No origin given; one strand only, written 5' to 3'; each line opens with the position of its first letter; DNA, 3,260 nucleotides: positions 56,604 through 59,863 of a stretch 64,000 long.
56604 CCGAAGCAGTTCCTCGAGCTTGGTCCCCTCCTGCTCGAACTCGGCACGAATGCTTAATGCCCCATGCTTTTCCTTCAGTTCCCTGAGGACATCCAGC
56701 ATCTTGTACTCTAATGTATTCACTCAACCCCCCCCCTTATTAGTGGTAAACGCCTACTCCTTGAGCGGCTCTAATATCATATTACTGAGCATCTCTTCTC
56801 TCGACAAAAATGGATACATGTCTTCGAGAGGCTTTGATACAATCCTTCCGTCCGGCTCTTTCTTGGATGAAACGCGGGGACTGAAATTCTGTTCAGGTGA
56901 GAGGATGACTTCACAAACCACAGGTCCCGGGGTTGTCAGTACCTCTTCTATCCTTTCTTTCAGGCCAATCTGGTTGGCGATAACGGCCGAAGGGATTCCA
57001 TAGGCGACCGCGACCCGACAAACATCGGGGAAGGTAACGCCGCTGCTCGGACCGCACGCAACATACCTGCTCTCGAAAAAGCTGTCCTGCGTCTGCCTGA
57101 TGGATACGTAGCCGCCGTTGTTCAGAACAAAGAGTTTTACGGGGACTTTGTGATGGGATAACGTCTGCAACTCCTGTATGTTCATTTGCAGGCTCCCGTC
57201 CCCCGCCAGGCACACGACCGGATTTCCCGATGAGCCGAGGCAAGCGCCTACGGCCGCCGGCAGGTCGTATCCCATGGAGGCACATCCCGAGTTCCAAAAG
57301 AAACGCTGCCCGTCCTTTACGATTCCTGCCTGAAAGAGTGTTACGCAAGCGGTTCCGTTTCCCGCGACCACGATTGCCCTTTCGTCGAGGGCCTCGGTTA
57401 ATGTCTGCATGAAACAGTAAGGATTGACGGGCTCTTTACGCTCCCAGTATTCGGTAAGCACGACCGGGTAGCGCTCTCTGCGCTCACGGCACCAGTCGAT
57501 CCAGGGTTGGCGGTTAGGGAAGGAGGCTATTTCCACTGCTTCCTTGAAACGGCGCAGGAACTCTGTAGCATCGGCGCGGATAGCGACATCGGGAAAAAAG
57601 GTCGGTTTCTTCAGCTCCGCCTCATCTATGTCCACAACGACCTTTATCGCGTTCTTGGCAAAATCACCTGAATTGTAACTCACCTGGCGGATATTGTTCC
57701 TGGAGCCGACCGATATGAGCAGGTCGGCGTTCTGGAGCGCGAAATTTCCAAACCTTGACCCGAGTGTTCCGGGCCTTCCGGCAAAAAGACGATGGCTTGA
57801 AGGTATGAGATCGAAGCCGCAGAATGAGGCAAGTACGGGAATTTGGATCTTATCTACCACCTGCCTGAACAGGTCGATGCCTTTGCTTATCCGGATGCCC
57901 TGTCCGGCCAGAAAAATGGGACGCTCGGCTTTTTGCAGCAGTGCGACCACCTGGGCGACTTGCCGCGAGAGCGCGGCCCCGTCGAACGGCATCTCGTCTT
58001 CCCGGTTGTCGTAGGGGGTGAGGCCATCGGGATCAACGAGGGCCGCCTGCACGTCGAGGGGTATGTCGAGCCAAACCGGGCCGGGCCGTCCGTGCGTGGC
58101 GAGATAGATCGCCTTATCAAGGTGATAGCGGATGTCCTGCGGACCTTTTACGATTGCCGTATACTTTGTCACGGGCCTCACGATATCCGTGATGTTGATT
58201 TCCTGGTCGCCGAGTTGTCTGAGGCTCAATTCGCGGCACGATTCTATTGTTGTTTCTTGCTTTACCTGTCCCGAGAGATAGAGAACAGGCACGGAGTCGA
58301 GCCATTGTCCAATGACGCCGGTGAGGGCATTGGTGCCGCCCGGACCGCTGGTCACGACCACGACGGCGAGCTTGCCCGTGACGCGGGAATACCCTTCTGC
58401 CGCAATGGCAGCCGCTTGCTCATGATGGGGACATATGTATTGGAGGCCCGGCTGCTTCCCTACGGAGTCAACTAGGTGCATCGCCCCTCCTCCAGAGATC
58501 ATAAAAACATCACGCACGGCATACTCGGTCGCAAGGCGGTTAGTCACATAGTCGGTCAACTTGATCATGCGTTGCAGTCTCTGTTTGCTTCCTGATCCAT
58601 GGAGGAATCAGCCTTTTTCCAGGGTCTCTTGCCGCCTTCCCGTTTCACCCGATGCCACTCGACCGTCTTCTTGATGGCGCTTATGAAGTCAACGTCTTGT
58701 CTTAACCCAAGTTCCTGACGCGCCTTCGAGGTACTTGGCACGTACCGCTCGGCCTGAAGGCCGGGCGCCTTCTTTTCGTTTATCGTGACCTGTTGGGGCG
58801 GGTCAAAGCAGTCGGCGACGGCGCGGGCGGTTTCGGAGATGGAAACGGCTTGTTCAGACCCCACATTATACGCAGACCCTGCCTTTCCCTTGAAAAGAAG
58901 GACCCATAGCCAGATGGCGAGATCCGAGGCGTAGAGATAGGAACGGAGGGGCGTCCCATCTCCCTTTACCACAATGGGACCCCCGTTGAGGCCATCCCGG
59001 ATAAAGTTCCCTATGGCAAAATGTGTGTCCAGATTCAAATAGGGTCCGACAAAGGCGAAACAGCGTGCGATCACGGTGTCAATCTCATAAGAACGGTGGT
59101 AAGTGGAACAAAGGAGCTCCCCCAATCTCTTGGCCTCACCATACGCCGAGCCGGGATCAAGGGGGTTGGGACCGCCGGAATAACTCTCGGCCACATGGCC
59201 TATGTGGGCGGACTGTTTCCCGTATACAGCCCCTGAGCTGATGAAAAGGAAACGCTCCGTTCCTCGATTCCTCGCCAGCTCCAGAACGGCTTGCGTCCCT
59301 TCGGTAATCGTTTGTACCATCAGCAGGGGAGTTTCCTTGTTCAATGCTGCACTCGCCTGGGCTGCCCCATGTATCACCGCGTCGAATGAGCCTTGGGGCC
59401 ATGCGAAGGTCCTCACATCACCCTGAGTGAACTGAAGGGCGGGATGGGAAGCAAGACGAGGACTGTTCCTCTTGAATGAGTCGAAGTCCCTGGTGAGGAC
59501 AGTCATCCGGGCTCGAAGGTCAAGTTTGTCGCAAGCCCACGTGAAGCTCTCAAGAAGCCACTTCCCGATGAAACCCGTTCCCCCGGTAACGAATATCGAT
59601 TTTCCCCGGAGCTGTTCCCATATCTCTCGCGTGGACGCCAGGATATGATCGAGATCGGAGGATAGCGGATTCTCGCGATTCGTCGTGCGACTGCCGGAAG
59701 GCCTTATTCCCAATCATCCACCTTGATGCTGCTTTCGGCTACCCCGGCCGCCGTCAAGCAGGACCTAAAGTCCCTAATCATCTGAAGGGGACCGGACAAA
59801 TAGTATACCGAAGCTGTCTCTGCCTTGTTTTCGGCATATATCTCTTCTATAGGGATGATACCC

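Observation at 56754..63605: Predicted branched-chain 3,6-dideoxyhexose (yersiniose-type) nucleotide-sugar pathway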

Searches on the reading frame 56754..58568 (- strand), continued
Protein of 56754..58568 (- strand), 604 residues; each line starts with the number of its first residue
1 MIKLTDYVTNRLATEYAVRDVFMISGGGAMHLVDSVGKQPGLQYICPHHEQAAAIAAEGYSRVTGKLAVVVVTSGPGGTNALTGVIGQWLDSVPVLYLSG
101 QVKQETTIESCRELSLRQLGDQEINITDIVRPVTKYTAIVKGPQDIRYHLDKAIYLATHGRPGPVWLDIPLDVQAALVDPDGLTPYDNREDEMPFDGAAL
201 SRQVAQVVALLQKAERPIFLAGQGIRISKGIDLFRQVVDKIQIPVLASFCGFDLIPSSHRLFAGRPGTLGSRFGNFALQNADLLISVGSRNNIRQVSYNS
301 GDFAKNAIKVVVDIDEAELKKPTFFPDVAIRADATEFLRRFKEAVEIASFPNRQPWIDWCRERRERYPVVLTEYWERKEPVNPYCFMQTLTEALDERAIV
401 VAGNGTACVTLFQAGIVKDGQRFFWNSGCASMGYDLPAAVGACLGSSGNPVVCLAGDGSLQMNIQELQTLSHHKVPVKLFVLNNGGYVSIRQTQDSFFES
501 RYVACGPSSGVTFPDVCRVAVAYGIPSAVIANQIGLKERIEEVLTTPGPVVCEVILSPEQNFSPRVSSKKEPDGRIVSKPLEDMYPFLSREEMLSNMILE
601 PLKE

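Call 33: search_solved_structures(query=window:56754-58568:-, max_evalue=1e-75, show_alignments=2)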
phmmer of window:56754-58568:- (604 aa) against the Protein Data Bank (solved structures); distinct sequences matched with E-value up to 1e-75: 2.
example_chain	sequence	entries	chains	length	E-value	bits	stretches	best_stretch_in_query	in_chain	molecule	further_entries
8rph_A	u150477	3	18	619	6.3e-125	420.9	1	5-596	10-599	Thiamine pyrophosphate-binding protein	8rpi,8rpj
5ahk_A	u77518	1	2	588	1.5e-81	277.7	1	3-567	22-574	ACETOLACTATE SYNTHASE II, LARGE SUBUNIT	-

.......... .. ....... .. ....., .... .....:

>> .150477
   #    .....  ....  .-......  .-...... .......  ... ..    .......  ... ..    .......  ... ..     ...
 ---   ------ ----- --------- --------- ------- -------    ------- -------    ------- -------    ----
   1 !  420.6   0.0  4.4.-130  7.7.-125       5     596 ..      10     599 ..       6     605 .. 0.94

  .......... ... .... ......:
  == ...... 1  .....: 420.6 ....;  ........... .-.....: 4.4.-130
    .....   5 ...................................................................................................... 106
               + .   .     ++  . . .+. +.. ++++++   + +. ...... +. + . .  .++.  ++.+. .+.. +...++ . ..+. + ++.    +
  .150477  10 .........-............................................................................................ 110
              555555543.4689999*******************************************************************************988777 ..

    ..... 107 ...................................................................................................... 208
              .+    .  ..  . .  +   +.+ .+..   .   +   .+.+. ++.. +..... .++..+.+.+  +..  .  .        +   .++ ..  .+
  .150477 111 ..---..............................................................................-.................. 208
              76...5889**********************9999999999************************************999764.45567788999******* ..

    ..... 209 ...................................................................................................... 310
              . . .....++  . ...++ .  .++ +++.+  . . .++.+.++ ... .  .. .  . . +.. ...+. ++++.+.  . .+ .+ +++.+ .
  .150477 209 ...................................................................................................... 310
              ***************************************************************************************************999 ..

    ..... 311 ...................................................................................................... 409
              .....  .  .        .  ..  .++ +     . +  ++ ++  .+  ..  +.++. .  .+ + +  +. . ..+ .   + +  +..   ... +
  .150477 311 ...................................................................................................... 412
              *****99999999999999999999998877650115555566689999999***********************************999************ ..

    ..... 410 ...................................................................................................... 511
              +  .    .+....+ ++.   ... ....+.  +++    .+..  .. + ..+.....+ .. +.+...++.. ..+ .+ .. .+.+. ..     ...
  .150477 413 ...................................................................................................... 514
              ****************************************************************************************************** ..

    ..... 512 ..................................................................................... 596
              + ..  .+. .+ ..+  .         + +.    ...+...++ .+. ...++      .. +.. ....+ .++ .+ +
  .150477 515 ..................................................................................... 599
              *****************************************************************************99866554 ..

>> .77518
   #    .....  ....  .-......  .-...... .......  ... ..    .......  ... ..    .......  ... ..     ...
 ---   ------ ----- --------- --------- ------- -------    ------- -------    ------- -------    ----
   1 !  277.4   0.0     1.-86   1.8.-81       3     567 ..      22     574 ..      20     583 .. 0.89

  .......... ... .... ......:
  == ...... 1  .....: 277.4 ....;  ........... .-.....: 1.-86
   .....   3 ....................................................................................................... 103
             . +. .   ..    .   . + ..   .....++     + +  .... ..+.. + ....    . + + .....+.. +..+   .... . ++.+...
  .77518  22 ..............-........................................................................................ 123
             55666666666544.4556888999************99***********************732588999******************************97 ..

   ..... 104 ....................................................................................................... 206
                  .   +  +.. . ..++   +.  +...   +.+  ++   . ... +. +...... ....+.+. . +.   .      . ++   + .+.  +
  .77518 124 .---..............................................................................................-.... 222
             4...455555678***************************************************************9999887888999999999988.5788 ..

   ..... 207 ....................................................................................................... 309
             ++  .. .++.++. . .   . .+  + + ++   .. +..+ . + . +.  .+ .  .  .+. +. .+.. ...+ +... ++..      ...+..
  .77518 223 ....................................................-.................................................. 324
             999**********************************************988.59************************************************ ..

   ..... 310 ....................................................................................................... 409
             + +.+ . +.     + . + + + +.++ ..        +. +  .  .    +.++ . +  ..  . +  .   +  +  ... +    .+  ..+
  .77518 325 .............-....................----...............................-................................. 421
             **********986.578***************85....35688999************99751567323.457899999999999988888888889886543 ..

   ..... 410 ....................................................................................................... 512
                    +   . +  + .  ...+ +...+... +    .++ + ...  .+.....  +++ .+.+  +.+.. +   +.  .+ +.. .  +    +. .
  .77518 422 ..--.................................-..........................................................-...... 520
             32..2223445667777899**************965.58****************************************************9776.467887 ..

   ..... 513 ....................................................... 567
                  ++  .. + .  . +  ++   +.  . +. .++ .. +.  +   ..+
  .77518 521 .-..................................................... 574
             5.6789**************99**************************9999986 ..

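Call 55: find_encoding_contigs(protein=P0042, flank=10000, max_places=1)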
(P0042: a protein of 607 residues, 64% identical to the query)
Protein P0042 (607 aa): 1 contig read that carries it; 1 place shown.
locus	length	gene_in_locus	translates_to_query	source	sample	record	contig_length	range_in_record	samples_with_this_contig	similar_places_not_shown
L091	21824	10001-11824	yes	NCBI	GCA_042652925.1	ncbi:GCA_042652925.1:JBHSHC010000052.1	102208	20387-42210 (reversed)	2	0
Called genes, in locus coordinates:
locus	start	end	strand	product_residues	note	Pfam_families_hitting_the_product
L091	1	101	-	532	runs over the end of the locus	PF00535:Glycos_transf_2, PF10111:Glyco_tranf_2_2 (faint), PF13428:TPR_14 (faint), PF13432:TPR_16 (faint), PF14559:TPR_19 (faint), PF13424:TPR_12 (faint), PF13174:TPR_6 (faint), PF13181:TPR_8 (faint), +4 more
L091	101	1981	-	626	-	PF00535:Glycos_transf_2 (weak), PF25058:ARM_TT21 (faint), PF25062:ARM_TT21_N (faint), PF07719:TPR_2 (faint), PF13174:TPR_6 (faint), PF13176:TPR_7 (faint), PF12895:ANAPC3, PF14559:TPR_19 (weak), +9 more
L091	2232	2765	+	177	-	PF19912:DUF6385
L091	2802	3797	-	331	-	PF00852:Glyco_transf_10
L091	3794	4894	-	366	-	PF03269:DUF268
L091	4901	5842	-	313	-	PF01073:3Beta_HSD (weak), PF01370:Epimerase, PF02719:Polysacc_synt_2 (faint), PF04321:RmlD_sub_bind (weak), PF16363:GDP_Man_Dehyd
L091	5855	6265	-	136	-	-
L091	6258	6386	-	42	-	-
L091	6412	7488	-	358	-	PF13685:Fe-ADH_2 (weak), PF01761:DHQ_synthase, PF24621:DHQS_C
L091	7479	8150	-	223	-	PF00106:adh_short (weak), PF01370:Epimerase (weak), PF23441:SDR (weak), PF00106:adh_short, PF13561:adh_short_C2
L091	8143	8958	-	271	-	PF03328:HpcH_HpaI (weak)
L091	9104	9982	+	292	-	PF01370:Epimerase, PF04321:RmlD_sub_bind, PF16363:GDP_Man_Dehyd (faint)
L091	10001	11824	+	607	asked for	PF02776:TPP_enzyme_N, PF00205:TPP_enzyme_M, PF02775:TPP_enzyme_C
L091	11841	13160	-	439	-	PF01041:DegT_DnrJ_EryC1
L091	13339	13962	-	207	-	PF01613:Flavin_Reduct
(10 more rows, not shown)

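Call 87: list_cluster_members(proteins=[window:56754-58568:-, window:53345-54415:-, window:55923-56723:-, window:55100-55897:-, window:59704-60426:-, window:54406-55080:-])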
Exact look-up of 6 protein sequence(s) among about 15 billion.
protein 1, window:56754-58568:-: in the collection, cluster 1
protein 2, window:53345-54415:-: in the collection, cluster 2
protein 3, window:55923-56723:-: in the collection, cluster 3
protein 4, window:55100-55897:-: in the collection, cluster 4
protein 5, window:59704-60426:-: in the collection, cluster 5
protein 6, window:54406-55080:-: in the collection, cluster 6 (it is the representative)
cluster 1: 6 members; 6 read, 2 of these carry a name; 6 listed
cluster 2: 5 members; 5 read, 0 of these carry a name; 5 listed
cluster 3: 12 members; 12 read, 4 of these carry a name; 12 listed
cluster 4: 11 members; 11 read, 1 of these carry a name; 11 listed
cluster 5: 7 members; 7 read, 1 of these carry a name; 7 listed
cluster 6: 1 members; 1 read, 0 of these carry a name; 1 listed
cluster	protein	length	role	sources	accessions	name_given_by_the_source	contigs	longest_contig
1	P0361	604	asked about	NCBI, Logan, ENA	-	-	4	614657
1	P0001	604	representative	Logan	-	-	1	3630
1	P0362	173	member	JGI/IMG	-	acetolactate synthase-1/2/3 large subunit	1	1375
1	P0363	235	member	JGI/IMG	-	acetolactate synthase-1/2/3 large subunit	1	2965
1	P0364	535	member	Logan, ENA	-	-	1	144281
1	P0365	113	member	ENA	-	-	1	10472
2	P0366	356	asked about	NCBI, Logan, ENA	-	-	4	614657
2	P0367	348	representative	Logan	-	-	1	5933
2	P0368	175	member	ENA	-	-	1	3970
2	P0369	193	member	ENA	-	-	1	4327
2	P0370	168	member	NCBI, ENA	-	-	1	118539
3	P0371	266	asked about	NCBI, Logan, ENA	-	-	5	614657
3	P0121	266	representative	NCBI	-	-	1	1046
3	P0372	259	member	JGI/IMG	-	hypothetical protein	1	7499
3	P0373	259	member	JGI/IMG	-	hypothetical protein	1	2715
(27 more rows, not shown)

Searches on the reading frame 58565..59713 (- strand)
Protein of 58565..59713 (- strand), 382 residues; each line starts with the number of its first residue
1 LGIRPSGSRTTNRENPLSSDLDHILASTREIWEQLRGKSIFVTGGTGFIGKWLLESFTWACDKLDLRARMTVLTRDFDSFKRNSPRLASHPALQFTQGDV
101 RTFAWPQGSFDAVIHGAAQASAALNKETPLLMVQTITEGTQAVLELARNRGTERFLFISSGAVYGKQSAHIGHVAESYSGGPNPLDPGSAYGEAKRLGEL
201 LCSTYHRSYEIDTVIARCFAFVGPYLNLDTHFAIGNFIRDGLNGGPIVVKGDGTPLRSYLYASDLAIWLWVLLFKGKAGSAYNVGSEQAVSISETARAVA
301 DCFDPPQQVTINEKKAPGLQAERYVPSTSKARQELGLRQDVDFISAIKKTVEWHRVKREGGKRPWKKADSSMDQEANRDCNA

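Call 3: search_protein_families(library=pfam, proteins=[window:58565-59713:-])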
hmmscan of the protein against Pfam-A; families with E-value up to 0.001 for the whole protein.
window:58565-59713:- (382 aa): 5 families
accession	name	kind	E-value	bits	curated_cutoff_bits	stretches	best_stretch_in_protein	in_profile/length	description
PF01370.27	Epimerase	-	3.3e-42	145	20.9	1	40-285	1-240/240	NAD dependent epimerase/dehydratase family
PF16363.11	GDP_Man_Dehyd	-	1.5e-32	113.8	27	1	41-349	1-331/332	GDP-mannose 4,6 dehydratase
PF07993.18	NAD_binding_4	-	1.5e-11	44.3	20.1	1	42-218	1-204/258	Male sterility protein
PF01073.25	3Beta_HSD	-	1.3e-07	31.4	22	1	42-201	2-156/280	3-beta hydroxysteroid dehydrogenase/isomerase family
PF02719.21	Polysacc_synt_2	-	3.5e-05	23.6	20.2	1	40-160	1-128/293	Polysaccharide biosynthesis protein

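Call 4: search_protein_families(library=ncbifam, proteins=[window:58565-59713:-])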
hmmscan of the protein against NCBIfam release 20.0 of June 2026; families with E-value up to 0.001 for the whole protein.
window:58565-59713:- (382 aa): 18 families
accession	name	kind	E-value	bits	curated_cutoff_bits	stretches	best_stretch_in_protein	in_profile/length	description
TIGR01181.1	dTDP_gluc_dehyt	equivalog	2.1e-37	128.9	365.1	1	40-358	2-315/321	dTDP-glucose 4,6-dehydratase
TIGR01179.1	galE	equivalog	5.5e-22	78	262.3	2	40-224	2-179/332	UDP-glucose 4-epimerase GalE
NF007490.0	PRK10084.1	subfamily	1e-20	74.1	649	1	40-357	3-337/361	dTDP-glucose 4,6-dehydratase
TIGR04180.1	EDH_00030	hypoth_equivalog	5.1e-20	71.7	475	1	40-335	1-290/297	NAD-dependent 4,6-dehydratase LegB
NF007582.0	PRK10217.1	equivalog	1e-19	70.9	698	1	38-357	2-334/355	dTDP-glucose 4,6-dehydratase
NF043036.1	ErythonDh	equivalog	1.6e-13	50.6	325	1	40-217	3-175/321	D-erythronate dehydrogenase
NF011728.1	PRK15181.1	equivalog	1.6e-12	47.1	760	1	37-264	15-240/348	Vi polysaccharide biosynthesis UDP-N-acetylglucosaminuronic acid C-4 epimerase TviC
NF047922.1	GDPFucSynFcl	equivalog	4.9e-12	45.9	500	1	108-354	52-301/308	GDP-L-fucose synthase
TIGR02197.1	heptose_epim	equivalog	6.3e-12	45.3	274.6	1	40-199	1-146/316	ADP-glyceromanno-heptose 6-epimerase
TIGR02622.1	CDP_4_6_dhtase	equivalog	9e-12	44.8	278.45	1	36-210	3-173/352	CDP-glucose 4,6-dehydratase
TIGR03466.1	HpnA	hypoth_equivalog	4.6e-11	42.2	367.65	1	39-169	2-122/327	hopanoid-associated sugar epimerase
NF007956.0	PRK10675.1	subfamily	3.9e-09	36.1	394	1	40-223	3-182/338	UDP-glucose 4-epimerase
TIGR01746.1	Thioester-redct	subfamily_domain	1.8e-07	30.7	213.35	1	108-218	87-192/371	thioester reductase domain-containing protein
NF041293.1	G6PDh_Azf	equivalog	6.1e-06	25.8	400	1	39-217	4-178/252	NAD-dependent glucose-6-phosphate dehydrogenase Azf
TIGR03589.1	PseB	equivalog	1.1e-05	24.5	407.75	1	36-159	3-124/324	UDP-N-acetylglucosamine 4,6-dehydratase (inverting)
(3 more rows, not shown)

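Call 44: search_solved_structures(query=window:58565-59713:-, max_evalue=1e-15)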
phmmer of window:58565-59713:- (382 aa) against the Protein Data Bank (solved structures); distinct sequences matched with E-value up to 1e-15: 21.
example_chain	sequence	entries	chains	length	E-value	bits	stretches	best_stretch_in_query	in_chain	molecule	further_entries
1r6d_A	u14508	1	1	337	1.4e-31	113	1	40-365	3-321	TDP-glucose-4,6-dehydratase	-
1r66_A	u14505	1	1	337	1.9e-31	112.5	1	40-365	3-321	TDP-glucose-4,6-dehydratase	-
2b69_A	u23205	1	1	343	2.4e-30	108.9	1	38-357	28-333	UDP-glucuronate decarboxylase 1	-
4gll_A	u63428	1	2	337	2.7e-30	108.7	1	38-357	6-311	UDP-glucuronic acid decarboxylase 1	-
4m55_A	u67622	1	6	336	1.4e-29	106.3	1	38-357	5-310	UDP-glucuronic acid decarboxylase 1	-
4lk3_A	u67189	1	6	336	2e-29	105.8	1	38-357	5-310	UDP-glucuronic acid decarboxylase 1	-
8vr2_A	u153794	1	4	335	3.1e-24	88.7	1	34-354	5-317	NAD-dependent epimerase/dehydratase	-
6bi4_A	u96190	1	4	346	2.7e-23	85.7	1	27-366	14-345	dTDP-glucose 4,6-dehydratase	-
1kep_A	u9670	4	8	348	7e-22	81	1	38-362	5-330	dTDP-D-glucose 4,6-dehydratase | DTDP-GLUCOSE 4,6-DEHYDRATASE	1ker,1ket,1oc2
3icp_A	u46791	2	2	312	1.2e-21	80.2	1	40-352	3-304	NAD-dependent epimerase/dehydratase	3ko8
1g1a_A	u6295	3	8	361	3.2e-21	78.8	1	40-356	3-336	DTDP-D-GLUCOSE 4,6-DEHYDRATASE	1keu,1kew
8rdg_A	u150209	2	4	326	4.7e-20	75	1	40-303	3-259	SDR family NAD(P)-dependent oxidoreductase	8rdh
3aw9_A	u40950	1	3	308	5.9e-20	74.7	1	40-352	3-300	NAD-dependent epimerase/dehydratase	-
8rdi_A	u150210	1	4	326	1.7e-19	73.2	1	40-303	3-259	SDR family NAD(P)-dependent oxidoreductase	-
2hun_A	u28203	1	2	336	3.8e-19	72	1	39-359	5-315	336aa long hypothetical dTDP-glucose 4,6-dehydratase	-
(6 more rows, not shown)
